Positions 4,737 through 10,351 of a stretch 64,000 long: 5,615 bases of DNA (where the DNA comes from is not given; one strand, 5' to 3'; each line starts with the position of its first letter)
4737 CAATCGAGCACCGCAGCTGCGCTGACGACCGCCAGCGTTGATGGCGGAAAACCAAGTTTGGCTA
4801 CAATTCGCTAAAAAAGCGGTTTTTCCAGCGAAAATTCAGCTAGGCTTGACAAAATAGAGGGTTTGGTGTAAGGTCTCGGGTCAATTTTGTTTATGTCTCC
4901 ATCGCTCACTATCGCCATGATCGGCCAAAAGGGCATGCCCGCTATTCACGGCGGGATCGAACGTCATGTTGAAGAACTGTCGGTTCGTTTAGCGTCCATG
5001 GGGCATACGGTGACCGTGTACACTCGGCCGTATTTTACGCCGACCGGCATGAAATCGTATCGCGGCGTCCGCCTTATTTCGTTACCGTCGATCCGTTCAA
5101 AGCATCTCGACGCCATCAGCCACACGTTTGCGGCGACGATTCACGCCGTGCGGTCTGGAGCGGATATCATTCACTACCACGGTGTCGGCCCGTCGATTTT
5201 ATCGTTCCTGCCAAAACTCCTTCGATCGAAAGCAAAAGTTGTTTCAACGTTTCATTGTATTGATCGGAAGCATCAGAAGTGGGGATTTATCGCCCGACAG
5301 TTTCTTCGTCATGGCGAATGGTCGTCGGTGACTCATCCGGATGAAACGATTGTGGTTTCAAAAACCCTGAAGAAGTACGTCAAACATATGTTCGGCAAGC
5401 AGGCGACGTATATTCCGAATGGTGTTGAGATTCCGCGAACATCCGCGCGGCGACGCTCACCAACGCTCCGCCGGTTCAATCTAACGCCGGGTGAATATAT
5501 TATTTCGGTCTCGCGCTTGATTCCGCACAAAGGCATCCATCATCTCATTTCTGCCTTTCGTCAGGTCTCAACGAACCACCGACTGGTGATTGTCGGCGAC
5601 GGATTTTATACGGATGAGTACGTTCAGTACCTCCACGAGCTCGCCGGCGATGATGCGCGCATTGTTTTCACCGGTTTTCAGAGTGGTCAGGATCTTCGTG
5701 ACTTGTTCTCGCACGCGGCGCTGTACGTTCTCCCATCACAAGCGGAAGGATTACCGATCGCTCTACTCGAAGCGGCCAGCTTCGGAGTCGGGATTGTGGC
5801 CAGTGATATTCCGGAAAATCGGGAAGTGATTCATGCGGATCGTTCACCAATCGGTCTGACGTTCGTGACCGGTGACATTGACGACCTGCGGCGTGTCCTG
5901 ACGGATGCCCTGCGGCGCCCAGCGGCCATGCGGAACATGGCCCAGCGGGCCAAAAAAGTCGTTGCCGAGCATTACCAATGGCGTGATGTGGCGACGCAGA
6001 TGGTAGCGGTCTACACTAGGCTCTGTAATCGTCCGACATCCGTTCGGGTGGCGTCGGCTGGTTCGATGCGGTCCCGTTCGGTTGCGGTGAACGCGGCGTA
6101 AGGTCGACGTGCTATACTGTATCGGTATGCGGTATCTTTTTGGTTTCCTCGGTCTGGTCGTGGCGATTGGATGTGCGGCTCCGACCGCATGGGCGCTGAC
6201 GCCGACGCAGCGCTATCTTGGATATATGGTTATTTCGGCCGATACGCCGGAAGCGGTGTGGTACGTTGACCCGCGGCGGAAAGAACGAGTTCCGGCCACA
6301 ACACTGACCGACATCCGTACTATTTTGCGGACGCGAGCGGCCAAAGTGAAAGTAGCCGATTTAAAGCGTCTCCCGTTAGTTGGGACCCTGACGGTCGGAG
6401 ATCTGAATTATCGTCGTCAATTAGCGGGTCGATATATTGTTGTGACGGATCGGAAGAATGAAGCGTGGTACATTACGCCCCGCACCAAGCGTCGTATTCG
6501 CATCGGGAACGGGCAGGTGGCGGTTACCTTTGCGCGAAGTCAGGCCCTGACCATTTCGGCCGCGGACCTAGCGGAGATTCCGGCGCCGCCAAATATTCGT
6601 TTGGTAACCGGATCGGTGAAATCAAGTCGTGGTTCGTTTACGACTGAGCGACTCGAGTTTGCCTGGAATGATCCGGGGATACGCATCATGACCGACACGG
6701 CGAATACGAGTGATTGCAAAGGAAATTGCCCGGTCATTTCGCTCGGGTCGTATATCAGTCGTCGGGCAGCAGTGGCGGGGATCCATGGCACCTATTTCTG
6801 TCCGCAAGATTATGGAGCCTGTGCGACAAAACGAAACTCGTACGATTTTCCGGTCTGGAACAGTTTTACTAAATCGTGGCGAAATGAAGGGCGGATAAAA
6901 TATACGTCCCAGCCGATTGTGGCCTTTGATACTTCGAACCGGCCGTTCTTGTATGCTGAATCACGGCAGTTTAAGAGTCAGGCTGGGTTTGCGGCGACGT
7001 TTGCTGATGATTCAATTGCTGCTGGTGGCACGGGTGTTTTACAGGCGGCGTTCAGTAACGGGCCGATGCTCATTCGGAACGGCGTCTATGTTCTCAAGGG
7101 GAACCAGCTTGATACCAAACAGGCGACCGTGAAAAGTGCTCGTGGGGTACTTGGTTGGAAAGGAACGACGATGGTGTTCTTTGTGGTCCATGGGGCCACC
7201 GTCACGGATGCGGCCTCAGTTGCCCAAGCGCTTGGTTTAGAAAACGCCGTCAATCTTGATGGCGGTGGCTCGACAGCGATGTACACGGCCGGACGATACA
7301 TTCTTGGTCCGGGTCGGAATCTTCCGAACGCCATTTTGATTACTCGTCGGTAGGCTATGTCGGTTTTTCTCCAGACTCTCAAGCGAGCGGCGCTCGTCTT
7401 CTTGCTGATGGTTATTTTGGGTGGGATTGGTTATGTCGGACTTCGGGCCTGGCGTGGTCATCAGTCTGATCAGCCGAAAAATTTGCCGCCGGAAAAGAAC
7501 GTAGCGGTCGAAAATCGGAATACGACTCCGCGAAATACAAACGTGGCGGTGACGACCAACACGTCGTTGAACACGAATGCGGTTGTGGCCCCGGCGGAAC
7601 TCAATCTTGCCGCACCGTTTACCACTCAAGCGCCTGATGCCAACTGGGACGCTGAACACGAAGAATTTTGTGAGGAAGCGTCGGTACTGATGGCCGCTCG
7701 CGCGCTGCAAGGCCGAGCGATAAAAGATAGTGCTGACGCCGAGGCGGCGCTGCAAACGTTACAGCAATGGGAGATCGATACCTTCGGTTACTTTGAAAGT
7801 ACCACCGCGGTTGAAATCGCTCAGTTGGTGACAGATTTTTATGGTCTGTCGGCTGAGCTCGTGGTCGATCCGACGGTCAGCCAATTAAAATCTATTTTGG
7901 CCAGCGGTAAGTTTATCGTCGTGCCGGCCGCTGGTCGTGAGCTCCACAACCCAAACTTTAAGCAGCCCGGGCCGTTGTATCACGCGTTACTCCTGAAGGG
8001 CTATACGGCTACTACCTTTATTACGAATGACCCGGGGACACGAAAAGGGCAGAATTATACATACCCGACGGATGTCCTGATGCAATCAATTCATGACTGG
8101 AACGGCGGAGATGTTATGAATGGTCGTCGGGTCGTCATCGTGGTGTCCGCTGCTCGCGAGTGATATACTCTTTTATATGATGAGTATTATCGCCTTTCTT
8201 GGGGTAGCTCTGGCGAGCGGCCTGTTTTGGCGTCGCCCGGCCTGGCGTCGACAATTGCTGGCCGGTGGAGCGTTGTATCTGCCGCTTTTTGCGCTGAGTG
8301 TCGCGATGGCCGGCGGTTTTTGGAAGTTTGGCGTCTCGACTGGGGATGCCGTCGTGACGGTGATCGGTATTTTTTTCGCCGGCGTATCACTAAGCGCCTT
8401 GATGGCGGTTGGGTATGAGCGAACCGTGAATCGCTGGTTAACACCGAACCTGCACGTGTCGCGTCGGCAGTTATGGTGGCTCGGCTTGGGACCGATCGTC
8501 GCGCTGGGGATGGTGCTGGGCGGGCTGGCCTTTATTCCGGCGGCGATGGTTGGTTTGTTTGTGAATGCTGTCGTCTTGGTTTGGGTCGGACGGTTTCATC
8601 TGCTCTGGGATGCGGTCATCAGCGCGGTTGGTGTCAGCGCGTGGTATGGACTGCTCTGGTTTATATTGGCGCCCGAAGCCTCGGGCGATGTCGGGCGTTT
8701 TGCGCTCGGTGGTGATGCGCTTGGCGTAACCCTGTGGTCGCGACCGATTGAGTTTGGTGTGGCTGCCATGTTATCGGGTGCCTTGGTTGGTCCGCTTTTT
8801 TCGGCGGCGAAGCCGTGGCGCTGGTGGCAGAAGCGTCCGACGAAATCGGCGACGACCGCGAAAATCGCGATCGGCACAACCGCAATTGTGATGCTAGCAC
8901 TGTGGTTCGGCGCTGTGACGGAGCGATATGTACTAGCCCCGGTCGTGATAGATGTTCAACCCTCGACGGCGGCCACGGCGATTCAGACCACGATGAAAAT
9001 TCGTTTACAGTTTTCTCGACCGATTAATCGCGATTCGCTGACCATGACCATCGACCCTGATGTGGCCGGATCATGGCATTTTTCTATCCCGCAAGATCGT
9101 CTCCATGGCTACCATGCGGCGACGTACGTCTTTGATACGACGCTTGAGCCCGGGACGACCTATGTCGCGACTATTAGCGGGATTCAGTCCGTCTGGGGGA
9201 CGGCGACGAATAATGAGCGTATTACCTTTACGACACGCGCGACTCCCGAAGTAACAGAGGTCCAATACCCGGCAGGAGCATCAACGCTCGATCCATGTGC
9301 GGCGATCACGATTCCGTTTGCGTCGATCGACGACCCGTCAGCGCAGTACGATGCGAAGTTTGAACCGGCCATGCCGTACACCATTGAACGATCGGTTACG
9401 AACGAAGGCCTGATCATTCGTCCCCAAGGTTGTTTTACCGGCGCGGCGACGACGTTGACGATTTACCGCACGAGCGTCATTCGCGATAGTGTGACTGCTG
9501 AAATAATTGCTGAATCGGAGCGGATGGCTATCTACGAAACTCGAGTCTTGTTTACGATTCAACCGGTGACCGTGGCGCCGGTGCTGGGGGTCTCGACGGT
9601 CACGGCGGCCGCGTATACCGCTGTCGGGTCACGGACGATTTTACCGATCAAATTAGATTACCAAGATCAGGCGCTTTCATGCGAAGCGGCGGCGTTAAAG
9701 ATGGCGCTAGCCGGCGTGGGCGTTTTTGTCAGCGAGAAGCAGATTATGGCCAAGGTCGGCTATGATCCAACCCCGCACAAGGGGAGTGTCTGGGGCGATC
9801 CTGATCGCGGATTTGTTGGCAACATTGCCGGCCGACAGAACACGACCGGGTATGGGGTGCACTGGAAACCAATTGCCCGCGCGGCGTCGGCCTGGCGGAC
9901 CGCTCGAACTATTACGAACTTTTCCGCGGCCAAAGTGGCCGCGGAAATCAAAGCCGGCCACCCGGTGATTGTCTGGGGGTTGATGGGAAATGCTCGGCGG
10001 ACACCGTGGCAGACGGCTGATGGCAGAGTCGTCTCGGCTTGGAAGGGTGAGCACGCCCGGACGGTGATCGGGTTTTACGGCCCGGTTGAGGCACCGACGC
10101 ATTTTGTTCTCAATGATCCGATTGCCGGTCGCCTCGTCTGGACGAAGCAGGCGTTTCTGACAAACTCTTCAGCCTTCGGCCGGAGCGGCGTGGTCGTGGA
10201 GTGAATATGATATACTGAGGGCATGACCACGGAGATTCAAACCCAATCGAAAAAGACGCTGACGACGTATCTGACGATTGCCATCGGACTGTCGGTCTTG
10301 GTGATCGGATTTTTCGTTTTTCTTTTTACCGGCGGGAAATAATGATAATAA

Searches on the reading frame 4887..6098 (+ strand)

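Call 42: search_protein_families(library=pfam, proteins=[window:4887-6098:+], max_evalue=0.001)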
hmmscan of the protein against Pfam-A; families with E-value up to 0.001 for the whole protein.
window:4887-6098:+ (404 aa): 7 families
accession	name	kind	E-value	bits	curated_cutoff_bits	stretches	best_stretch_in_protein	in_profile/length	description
PF00534.26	Glycos_transf_1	-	1.1e-29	103.6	26.4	1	202-357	15-171/172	Glycosyl transferases group 1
PF13692.12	Glyco_trans_1_4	-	3e-24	86.3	27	1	204-338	3-136/142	Glycosyl transferases group 1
PF13439.12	Glyco_transf_4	-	2.4e-23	83.5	28.5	1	22-182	2-168/170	Glycosyltransferase Family 4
PF13579.12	Glyco_trans_4_4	-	2.2e-15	57.8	29.7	1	22-179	1-158/158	Glycosyl transferase 4-like domain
PF20706.3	GT4-conflict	-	2.1e-10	40.6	26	1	21-371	11-384/385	Family 4 Glycosyltransferase in conflict systems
PF13524.12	Glyco_trans_1_2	-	5.3e-07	30.1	25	1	224-373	9-143/144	Glycosyl transferase-like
PF09314.17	DUF1972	-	9.7e-06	25.7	25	1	9-179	4-184/186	Domain of unknown function (DUF1972)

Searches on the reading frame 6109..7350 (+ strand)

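Call 42: search_protein_families(library=pfam, proteins=[window:6109-7350:+], max_evalue=0.001)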
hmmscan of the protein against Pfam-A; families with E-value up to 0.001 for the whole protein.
window:6109-7350:+ (414 aa): 1 family
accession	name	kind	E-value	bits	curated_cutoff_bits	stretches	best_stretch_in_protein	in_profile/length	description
PF09992.14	NAGPA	-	1.8e-19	71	25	1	298-411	59-168/169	Phosphodiester glycosidase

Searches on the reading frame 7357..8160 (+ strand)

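Call 42: search_protein_families(library=pfam, proteins=[window:7357-8160:+], max_evalue=0.001)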
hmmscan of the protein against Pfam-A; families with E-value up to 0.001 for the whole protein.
window:7357-8160:+ (268 aa): 1 family
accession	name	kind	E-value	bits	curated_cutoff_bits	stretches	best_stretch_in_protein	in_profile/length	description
PF13529.12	Peptidase_C39_2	-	7.5e-06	27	24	1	89-226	6-142/143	Peptidase_C39 like family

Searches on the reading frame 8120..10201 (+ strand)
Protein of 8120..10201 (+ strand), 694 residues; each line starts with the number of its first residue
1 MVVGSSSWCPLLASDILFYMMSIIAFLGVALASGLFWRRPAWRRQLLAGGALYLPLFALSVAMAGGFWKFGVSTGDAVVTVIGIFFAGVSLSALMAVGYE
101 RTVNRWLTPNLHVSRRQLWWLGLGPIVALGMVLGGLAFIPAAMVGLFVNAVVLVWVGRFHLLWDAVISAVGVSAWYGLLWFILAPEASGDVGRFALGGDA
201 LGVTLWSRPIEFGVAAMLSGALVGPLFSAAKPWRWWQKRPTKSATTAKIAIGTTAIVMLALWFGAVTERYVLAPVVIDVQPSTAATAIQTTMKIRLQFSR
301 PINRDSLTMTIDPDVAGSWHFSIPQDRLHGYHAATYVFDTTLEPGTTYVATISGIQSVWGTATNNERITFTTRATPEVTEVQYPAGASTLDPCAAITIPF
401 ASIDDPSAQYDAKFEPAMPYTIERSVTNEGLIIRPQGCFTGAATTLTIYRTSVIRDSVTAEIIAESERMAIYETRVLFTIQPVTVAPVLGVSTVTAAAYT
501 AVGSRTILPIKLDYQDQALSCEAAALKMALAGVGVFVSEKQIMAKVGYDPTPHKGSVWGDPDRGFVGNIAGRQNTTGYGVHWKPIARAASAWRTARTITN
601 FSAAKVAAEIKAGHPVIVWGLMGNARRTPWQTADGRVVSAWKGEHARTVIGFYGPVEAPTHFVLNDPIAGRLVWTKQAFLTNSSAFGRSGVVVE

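Call 21: search_protein_families(library=pfam, proteins=[window:8120-10201:+], max_evalue=0.001)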
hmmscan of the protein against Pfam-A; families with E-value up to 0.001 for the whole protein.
window:8120-10201:+ (694 aa): 2 families
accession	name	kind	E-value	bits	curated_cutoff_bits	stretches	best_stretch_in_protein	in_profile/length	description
PF13529.12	Peptidase_C39_2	-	4.8e-18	66.5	24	1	517-667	12-142/143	Peptidase_C39 like family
PF13205.12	Big_5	-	4.3e-09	37.5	23.6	1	273-372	4-105/105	Bacterial Ig-like domain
